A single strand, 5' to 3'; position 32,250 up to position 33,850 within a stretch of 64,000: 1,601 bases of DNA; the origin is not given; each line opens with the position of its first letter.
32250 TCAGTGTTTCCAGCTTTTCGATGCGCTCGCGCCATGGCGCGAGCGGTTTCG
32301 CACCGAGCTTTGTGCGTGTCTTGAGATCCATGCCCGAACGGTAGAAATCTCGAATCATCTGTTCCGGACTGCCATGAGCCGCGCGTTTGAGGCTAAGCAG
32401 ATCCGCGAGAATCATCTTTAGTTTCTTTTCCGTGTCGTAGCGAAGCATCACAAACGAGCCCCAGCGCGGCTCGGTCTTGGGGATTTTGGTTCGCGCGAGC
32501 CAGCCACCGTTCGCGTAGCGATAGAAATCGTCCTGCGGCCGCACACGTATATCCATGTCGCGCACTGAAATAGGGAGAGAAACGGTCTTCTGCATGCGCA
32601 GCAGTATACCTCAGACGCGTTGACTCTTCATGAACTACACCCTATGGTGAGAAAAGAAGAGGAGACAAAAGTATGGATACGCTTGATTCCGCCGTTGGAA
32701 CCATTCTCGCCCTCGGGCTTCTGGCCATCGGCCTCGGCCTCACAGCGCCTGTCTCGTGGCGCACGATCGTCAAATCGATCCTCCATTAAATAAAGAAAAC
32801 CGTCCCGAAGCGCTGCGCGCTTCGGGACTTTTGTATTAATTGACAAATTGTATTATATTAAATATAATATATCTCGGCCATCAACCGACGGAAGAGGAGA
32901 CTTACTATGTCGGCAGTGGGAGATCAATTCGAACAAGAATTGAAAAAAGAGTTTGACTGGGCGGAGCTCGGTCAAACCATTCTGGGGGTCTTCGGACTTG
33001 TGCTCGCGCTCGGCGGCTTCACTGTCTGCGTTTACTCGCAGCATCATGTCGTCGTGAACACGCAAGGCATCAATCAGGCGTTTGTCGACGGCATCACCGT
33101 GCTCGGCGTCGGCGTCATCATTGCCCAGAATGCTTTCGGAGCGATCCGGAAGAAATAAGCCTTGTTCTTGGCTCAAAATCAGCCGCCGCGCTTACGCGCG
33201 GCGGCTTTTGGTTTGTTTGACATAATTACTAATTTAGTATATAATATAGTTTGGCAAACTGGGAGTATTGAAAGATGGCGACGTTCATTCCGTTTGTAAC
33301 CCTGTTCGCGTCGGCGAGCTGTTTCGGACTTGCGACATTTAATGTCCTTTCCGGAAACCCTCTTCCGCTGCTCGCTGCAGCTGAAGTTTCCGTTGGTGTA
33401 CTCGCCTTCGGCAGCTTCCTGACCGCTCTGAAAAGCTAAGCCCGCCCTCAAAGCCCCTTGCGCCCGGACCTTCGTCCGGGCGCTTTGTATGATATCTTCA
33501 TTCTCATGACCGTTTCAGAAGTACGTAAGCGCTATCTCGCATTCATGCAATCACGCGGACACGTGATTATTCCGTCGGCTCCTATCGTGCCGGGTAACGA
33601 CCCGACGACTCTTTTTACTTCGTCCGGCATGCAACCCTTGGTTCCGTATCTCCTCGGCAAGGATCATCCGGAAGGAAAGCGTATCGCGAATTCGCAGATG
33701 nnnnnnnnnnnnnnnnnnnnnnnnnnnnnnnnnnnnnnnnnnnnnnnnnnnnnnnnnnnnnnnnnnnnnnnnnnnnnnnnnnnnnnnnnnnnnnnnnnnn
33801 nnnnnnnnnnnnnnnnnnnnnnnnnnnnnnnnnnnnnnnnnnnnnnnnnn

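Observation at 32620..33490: Three tandem cassettes: consensus sigma70 promoter, tiny hydrophobic peptide, intrinsic terminator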

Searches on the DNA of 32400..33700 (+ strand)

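Call 47: search_rna_families(source=window, start=32400, end=33700, threshold=evalue, max_evalue=10)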
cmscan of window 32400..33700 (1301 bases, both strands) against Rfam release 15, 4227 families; matches with E-value up to 10: 12.
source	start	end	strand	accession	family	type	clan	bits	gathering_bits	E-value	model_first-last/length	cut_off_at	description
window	32795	32875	-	RF00116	C0465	Gene; sRNA;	-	27.8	40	0.015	1-78/78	no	C0465 RNA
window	33147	33209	+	RF00512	Leu_leader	Cis-reg; leader;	-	26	50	0.0077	1-148/148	no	Leucine operon leader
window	33171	33237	-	RF02074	STnc240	Gene; sRNA;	-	22.6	55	1.6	1-77/77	no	Enterobacterial sRNA STnc240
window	33165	33210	+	RF01813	rdlD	Gene; antitoxin;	-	22.5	50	0.085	1-66/66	no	rdlD antitoxin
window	32786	32863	-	RF02425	SpF01_sRNA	Gene; sRNA;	-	20.6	55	7.2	1-80/80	no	Streptococcus sRNA SpF01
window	32922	32946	-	RF01338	CRISPR-DR25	Gene; CRISPR;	CL00014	17.6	36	3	1-25/25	no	CRISPR RNA direct repeat element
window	33182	33272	-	RF01393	isrJ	Gene; sRNA;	-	17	37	3.4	1-75/75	no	isrJ Hfq binding RNA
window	32467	32548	+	RF01659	ceN86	Gene; snRNA; snoRNA; CD-box;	-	16.3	40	6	1-124/124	no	Caenorhabditis snoRNA ceN86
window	33175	33230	-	RF01388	isrD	Gene; sRNA;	-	15.9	37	4.4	1-51/51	no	isrD Hfq binding RNA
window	33182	33212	-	RF02987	GA-cis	Gene; sRNA;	-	14.8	34.7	6.3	48-78/88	no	GA-cis RNA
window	33177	33237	-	RF00382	DnaX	Cis-reg; frameshift_element;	-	12.9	35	7.9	1-65/65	no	DnaX ribosomal frameshifting element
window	33072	33125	-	RF01152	sR1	Gene; snRNA; snoRNA; CD-box;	-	11.3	45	5.6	1-57/57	no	Small nucleolar RNA sR1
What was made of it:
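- On Described non-coding RNA families (Rfam 15): At E up to 10, the hits of 22 bits or more overlap the terminator hairpins, and all hits are below gathering score (call 47).
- One weak Rfam hit to Leu_leader falls on T2: 26 bits against a gathering score of 50 (call 47).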

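Call 48: search_dna_similar(query=window:32600-33500:+, collection=phages, mode=distant, max_evalue=0.01)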
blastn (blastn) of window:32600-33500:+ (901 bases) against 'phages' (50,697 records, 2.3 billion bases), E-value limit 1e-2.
No match.

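Call 49: search_dna_similar(query=window:32600-33500:+, collection=plasmids, mode=distant, max_evalue=0.01)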
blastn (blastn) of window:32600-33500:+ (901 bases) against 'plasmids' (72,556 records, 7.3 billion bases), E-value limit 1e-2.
No match.
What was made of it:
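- Tried and rejected: There was no match to phage or plasmid records (calls 48, 49).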

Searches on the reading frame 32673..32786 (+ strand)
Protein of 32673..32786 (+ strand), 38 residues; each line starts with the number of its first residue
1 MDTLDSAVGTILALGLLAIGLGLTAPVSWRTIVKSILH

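Call 10: search_protein_families(library=pfam, proteins=[window:32673-32786:+], max_evalue=1)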
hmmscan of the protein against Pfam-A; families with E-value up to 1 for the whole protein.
seq(38 aa): 0 families

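Call 44: search_protein_families(library=padloc, proteins=[window:32673-32786:+], max_evalue=1)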
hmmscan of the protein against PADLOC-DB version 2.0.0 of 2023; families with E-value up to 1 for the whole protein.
seq(38 aa): 0 families

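Call 45: search_protein_families(library=phrogs, proteins=[window:32673-32786:+], max_evalue=1)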
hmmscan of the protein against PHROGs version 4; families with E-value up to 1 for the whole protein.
seq(38 aa): 3 families
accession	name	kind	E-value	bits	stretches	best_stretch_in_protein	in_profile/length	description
phrog_33606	-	unknown function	0.035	15.3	1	7-36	13-43/55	-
phrog_3765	-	unknown function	0.052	14.8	1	7-22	7-22/38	-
phrog_3428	-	lysis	0.15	13.4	1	2-36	34-68/108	holin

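Call 46: search_protein_families(library=ncbifam, proteins=[window:32673-32786:+], max_evalue=1)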
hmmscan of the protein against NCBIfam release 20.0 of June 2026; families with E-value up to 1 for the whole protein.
seq(38 aa): 0 families

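Call 63: list_cluster_members(proteins=[window:32673-32786:+, window:32907-33155:+, window:33275-33436:+, window:46180-46281:+, window:46493-46789:+, window:48958-49068:+])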
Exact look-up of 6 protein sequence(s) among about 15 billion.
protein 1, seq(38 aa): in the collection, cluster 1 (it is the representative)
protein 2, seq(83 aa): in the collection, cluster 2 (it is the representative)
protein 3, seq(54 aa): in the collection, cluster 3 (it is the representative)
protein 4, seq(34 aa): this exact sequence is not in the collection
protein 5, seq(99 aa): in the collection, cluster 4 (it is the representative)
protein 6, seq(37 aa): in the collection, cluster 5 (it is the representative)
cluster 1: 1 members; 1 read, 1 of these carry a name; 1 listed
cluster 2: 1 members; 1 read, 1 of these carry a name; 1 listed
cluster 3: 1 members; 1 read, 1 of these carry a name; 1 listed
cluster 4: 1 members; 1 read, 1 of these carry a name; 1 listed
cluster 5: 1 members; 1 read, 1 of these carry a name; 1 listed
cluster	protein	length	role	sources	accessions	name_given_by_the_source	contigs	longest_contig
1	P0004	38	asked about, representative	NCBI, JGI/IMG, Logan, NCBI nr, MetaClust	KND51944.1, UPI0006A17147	MAG: hypothetical protein ABA06_01640 [Parcubacteria bacterium C7867-001] | status=active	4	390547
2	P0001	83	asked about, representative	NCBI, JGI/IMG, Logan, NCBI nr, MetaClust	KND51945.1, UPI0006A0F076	MAG: hypothetical protein ABA06_01645 [Parcubacteria bacterium C7867-001] | status=active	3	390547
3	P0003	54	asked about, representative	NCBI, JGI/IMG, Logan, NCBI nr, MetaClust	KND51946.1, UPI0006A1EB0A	MAG: hypothetical protein ABA06_01650 [Parcubacteria bacterium C7867-001] | status=active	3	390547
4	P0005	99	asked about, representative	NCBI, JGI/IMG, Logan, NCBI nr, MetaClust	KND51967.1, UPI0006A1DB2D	MAG: hypothetical protein ABA06_01755 [Parcubacteria bacterium C7867-001] | status=active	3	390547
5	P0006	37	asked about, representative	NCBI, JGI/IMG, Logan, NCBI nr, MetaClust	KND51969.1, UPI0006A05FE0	MAG: hypothetical protein ABA06_01765 [Parcubacteria bacterium C7867-001] | status=active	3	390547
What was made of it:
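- Annotation: all three are annotated genes, each a single-member cluster at 90% identity (call 63).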

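Call 76: find_encoding_contigs(protein=window:32673-32786:+, flank=2500, max_places=10)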
Protein seq(38 aa) (38 aa): 7 contigs read that carry it; 4 places shown.
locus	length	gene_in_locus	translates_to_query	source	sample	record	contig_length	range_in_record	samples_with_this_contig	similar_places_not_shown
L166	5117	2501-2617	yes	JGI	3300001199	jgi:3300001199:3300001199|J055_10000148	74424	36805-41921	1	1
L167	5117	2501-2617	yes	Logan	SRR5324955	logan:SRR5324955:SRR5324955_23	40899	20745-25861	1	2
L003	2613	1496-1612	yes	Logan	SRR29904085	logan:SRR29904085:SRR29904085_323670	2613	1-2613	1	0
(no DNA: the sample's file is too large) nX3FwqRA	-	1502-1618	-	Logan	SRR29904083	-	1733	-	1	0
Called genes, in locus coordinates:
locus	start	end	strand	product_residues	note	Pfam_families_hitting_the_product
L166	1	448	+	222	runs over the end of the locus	PF03167:UDG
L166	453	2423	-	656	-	PF05649:Peptidase_M13_N, PF01431:Peptidase_M13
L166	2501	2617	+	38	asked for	-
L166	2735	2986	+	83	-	-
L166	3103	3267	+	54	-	-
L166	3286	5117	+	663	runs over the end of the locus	PF01411:tRNA-synt_2c, PF07973:tRNA_SAD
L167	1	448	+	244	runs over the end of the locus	PF03167:UDG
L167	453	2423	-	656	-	PF05649:Peptidase_M13_N, PF01431:Peptidase_M13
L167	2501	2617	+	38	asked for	-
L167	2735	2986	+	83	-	-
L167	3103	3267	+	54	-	-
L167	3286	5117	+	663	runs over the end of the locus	PF01411:tRNA-synt_2c, PF07973:tRNA_SAD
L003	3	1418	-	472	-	?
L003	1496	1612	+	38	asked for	-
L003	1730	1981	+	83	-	-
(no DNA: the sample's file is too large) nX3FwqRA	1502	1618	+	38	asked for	-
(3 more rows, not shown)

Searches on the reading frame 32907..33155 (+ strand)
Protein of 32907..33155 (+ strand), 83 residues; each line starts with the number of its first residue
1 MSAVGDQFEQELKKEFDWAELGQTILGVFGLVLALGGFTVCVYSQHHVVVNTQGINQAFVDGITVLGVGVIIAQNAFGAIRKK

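Call 10: search_protein_families(library=pfam, proteins=[window:32907-33155:+], max_evalue=1)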
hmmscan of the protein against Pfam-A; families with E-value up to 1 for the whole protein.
seq(83 aa): 1 family
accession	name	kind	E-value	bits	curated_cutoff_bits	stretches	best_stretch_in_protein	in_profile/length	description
PF18220.6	BspA_v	-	0.092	13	25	1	42-75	38-72/150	Adhesin BspA variable domain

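Call 11: find_encoding_contigs(protein=window:32907-33155:+, flank=5000)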
Protein seq(83 aa) (83 aa): 6 contigs read that carry it; 3 places shown.
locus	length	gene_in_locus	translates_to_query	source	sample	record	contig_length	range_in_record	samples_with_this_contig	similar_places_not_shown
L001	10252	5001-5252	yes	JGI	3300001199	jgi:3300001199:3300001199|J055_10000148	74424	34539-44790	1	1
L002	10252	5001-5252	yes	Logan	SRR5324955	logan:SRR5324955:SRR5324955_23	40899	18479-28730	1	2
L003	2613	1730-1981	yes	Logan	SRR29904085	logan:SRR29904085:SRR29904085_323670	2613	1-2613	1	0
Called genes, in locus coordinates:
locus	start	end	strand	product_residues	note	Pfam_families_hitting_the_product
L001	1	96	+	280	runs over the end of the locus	PF03477:ATP-cone, PF04471:Mrr_cat (faint)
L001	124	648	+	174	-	PF23951:DUF7282 (faint)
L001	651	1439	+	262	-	PF12705:PDDEXK_1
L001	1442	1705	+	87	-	PF01035:DNA_binding_1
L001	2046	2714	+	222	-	PF03167:UDG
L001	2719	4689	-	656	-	PF05649:Peptidase_M13_N, PF01431:Peptidase_M13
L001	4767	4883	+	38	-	-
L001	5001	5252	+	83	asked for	-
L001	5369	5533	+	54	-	-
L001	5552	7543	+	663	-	PF01411:tRNA-synt_2c, PF07973:tRNA_SAD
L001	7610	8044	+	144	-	-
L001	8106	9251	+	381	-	-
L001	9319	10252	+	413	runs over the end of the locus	-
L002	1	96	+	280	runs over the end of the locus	PF03477:ATP-cone, PF04471:Mrr_cat (faint)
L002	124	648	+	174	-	PF23951:DUF7282 (faint)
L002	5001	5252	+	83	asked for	-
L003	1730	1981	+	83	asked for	-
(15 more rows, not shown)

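Call 12: find_homologous_proteins(query=window:32907-33155:+, max_evalue=10)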
Query seq(83 aa) (83 aa): 1 proteins with E <= 10 among 4 candidates.
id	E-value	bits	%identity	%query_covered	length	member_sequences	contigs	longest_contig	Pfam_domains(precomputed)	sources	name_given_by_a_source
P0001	1.1e-46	174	100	100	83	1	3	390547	-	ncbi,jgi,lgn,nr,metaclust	ncbi:MAG: hypothetical protein ABA06_01645 [Parcubacteria bacterium C7867-001]|nr:MAG: hypothetical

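Call 22: search_protein_representatives(protein=window:32907-33155:+)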
Query: 83 residues. Proteins with E-value up to 0.001 (for the whole library): 2; up to 1e-10: 2; up to 1e-30: 1. The best 2 are listed.
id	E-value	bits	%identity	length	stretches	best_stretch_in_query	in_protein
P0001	3.4e-47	173.6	100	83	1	1-83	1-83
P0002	6.9e-14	67.6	31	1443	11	25-73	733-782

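Call 44: search_protein_families(library=padloc, proteins=[window:32907-33155:+], max_evalue=1)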
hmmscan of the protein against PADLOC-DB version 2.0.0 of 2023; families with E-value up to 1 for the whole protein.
seq(83 aa): 0 families

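Call 45: search_protein_families(library=phrogs, proteins=[window:32907-33155:+], max_evalue=1)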
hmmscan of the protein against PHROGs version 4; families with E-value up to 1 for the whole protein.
seq(83 aa): 1 family
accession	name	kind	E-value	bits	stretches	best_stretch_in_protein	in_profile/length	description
phrog_7106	-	head and packaging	0.032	15.6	1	52-82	38-70/72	major head protein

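Call 46: search_protein_families(library=ncbifam, proteins=[window:32907-33155:+], max_evalue=1)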
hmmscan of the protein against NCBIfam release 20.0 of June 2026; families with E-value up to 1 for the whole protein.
seq(83 aa): 1 family
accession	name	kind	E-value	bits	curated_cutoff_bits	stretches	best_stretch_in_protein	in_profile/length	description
NF047342.1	symport_RbsU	equivalog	0.011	15.3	375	1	17-60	113-156/295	ribose/proton symporter RbsU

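Call 51: find_related_loci(query=window:32907-33155:+, collection=viral_contigs, flank=3000)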
Query seq(83 aa) (83 aa) in viral_contigs; peptide patterns used: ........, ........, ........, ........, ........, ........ (x = any residue, [..] = any of these).
29 stretches matched a pattern; 2 encode a relative of the query (tblastn E <= 1e-3); 2 distinct loci.
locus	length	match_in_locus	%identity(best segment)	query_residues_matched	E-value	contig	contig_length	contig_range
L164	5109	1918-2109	38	4-71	4e-7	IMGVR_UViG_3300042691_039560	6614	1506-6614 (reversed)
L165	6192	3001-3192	38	4-71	4e-7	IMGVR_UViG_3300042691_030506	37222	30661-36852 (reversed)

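Call 64: predict_structure(protein=window:32907-33155:+)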
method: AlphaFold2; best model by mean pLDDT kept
length: 83 residues; sequences in the alignment: 1
mean_pLDDT: 65.3   pTM: 0.34
mean pLDDT of the five models: 65.3, 57.1, 51.1, 42.3, 41.8
residues with pLDDT >= 90: 0; 70-90: 21; 50-70: 60; < 50: 2
segments of 3 or more residues with pLDDT < 50: none
pLDDT, mean of each block of 10 residues (from residue 1): 66 64 72 68 57 61 69 68 53
secondary structure, 60 per line:
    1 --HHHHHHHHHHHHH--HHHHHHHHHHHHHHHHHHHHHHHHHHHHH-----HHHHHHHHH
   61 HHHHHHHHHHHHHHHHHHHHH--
elements in order: H3-15 H18-46 H52-81

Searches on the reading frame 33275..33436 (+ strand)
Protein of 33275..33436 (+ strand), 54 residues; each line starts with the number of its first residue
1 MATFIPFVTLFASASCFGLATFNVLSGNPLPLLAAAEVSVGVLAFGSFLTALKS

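Call 10: search_protein_families(library=pfam, proteins=[window:33275-33436:+], max_evalue=1)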
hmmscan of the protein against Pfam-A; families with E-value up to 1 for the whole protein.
seq(54 aa): 0 families

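Call 32: find_homologous_proteins(query=window:33275-33436:+, max_evalue=10)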
Query seq(54 aa) (54 aa): 1 proteins with E <= 10 among 1 candidates.
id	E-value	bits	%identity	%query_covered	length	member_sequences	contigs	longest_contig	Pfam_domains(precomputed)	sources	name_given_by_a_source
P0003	1.3e-24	101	100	100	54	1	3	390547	-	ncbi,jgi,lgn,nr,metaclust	ncbi:MAG: hypothetical protein ABA06_01650 [Parcubacteria bacterium C7867-001]|nr:MAG: hypothetical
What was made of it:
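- Orphan status: call 12 for p83; call 32 for p54. No protein homologues exist (calls 12, 32).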

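Call 44: search_protein_families(library=padloc, proteins=[window:33275-33436:+], max_evalue=1)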
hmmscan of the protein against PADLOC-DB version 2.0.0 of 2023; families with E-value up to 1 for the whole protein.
seq(54 aa): 0 families

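Call 45: search_protein_families(library=phrogs, proteins=[window:33275-33436:+], max_evalue=1)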
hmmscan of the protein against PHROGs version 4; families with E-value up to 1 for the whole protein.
seq(54 aa): 1 family
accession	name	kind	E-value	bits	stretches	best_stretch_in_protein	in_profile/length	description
phrog_37767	-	unknown function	0.58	9.8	1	10-39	126-159/467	-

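Call 46: search_protein_families(library=ncbifam, proteins=[window:33275-33436:+], max_evalue=1)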
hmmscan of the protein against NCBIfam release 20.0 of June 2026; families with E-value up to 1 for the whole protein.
seq(54 aa): 0 families

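Call 52: find_related_loci(query=window:33275-33436:+, collection=viral_contigs, flank=3000)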
Query seq(54 aa) (54 aa) in viral_contigs; peptide patterns used: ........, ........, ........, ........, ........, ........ (x = any residue, [..] = any of these).
112 stretches matched a pattern, but none encodes a relative of the query by tblastn (E <= 1e-3).
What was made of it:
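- Tried and rejected: p54 gave nothing (call 52).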

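Call 65: predict_structure(protein=window:33275-33436:+)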
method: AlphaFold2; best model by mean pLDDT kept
length: 54 residues; sequences in the alignment: 1
mean_pLDDT: 75.4   pTM: 0.43
mean pLDDT of the five models: 75.4, 74.3, 73.2, 73.0, 69.1
residues with pLDDT >= 90: 0; 70-90: 45; 50-70: 9; < 50: 0
segments of 3 or more residues with pLDDT < 50: none
pLDDT, mean of each block of 10 residues (from residue 1): 69 80 73 74 80 77
secondary structure, 60 per line:
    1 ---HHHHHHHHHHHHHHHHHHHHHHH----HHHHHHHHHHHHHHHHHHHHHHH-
elements in order: H4-26 H31-53
